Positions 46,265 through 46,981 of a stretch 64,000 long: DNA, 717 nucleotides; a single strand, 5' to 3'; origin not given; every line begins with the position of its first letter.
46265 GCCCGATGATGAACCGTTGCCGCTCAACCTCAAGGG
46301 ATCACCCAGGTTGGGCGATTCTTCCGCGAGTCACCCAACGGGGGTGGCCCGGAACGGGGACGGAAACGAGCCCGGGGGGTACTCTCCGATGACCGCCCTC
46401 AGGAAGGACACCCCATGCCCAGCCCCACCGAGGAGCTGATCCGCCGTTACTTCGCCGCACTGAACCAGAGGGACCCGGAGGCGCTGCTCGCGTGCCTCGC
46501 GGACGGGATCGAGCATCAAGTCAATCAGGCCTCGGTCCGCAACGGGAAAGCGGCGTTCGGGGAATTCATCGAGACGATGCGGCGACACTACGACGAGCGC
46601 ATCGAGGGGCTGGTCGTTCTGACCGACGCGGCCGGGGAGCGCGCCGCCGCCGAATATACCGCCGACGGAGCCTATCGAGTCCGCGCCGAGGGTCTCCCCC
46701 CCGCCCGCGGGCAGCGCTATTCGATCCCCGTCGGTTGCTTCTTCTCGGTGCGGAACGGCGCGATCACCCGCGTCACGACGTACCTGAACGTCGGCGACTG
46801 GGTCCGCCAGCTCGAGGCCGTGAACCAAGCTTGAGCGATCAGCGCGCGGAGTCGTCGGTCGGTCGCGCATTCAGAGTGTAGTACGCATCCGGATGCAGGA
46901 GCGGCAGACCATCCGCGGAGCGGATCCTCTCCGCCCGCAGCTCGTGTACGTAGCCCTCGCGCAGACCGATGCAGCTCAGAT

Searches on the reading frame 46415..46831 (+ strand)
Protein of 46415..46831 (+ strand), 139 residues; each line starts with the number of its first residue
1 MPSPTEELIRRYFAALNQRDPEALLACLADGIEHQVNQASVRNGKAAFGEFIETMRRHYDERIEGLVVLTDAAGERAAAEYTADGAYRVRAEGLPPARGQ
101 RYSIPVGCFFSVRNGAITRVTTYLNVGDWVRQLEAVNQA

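Call 16: search_protein_families(library=pfam, proteins=[window:46415-46831:+], max_evalue=0.0001)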
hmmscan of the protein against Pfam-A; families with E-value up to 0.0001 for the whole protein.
window:46415-46831:+ (139 aa): 3 families
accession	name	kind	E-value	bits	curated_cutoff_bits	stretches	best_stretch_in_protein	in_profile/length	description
PF12680.13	SnoaL_2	-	3.3e-16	60.2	27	1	9-120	1-102/102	SnoaL-like domain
PF07366.18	SnoaL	-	2.4e-10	40.7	28.4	1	7-133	2-126/126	SnoaL-like polyketide cyclase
PF14534.12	DUF4440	-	2.4e-05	25.2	25.2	1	7-88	3-82/107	Domain of unknown function (DUF4440)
